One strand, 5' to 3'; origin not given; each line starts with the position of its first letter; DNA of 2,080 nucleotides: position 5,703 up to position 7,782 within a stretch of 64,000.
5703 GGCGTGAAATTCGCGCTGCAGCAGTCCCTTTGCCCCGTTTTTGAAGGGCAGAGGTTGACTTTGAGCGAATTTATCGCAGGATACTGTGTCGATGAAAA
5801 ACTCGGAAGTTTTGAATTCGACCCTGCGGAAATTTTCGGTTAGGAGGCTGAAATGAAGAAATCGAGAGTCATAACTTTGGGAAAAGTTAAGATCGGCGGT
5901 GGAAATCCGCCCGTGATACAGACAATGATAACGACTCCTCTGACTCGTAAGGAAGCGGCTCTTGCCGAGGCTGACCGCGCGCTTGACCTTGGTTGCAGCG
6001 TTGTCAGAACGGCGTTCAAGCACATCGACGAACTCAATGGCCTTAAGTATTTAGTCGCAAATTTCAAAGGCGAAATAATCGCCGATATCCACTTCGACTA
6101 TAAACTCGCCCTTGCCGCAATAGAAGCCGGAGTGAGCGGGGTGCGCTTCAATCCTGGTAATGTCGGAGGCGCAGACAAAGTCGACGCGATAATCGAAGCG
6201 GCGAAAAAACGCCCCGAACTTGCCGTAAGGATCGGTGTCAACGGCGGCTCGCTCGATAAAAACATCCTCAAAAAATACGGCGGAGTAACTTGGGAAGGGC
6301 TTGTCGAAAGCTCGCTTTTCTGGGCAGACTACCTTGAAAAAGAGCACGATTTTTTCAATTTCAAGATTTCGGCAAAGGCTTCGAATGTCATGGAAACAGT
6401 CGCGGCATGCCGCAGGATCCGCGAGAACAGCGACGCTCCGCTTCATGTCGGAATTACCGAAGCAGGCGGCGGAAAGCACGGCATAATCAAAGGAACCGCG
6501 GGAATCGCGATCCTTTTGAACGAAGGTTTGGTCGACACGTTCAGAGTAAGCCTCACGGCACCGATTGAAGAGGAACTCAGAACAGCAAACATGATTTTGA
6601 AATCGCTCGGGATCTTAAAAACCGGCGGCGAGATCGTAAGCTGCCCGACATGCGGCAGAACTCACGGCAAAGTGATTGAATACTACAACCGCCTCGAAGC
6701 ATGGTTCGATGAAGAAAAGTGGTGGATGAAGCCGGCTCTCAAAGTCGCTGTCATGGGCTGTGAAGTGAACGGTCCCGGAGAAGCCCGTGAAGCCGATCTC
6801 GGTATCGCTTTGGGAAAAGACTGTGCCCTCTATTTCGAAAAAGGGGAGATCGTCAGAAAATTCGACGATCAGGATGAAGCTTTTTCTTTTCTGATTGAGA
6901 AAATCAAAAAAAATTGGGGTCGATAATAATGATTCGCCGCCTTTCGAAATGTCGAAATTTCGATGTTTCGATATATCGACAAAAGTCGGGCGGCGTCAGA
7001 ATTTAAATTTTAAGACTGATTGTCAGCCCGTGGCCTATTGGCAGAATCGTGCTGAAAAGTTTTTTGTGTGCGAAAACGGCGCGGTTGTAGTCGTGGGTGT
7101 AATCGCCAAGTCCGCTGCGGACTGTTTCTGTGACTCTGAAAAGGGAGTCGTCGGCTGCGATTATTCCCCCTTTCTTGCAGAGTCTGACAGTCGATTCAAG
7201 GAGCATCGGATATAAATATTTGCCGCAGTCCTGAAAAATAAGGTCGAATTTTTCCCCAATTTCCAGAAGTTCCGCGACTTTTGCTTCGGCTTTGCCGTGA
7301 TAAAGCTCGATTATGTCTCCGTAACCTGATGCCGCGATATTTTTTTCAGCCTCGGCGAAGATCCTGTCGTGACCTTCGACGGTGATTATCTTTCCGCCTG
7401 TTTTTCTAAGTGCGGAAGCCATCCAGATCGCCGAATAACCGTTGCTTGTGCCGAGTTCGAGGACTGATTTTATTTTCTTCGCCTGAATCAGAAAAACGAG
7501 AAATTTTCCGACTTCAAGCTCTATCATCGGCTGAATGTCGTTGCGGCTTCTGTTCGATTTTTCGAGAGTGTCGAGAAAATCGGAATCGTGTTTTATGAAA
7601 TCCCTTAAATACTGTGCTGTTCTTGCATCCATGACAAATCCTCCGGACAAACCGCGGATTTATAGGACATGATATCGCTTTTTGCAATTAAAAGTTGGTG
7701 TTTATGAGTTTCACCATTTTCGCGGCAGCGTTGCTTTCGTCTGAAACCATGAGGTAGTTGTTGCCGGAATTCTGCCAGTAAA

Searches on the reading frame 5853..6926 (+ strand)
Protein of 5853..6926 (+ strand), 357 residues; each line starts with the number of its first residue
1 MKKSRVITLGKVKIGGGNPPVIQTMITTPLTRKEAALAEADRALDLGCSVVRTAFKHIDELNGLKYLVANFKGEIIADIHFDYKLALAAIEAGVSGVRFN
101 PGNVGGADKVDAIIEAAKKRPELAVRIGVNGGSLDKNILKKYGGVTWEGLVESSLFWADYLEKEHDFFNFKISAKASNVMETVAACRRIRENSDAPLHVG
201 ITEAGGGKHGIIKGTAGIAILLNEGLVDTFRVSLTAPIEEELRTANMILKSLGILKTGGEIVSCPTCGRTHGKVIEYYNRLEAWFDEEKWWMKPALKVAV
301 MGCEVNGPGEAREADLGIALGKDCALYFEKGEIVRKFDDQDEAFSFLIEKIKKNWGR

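Call 62: search_protein_families(library=pfam, proteins=[window:5853-6926:+], max_evalue=0.0001)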
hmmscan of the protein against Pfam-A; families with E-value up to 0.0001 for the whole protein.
window:5853-6926:+ (357 aa): 1 family
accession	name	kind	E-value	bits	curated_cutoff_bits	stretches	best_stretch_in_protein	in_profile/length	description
PF04551.19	GcpE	-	1.2e-111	373.5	32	1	5-352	2-342/343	GcpE protein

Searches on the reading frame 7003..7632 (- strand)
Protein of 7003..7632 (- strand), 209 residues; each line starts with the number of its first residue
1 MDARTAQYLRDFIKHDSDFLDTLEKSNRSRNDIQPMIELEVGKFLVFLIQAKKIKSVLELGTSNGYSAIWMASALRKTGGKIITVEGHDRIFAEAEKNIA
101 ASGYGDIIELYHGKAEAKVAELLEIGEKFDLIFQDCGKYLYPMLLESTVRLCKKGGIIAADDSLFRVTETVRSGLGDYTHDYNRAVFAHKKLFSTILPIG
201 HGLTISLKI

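Call 62: search_protein_families(library=pfam, proteins=[window:7003-7632:-], max_evalue=0.0001)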
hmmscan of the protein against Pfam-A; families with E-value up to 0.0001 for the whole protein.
window:7003-7632:- (209 aa): 4 families
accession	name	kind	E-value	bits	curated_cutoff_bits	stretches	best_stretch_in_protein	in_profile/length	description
PF01596.23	Methyltransf_3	-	1.4e-25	90.2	22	1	16-209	7-204/204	O-methyltransferase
PF13578.12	Methyltransf_24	-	4.2e-14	53.7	26.3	1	58-162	1-104/105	Methyltransferase domain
PF01135.25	PCMT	-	5.5e-06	26.7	20.3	1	48-107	68-126/210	Protein-L-isoaspartate(D-aspartate) O-methyltransferase (PCMT)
PF13847.12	Methyltransf_31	-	6.8e-05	23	27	1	53-162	3-111/145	Methyltransferase domain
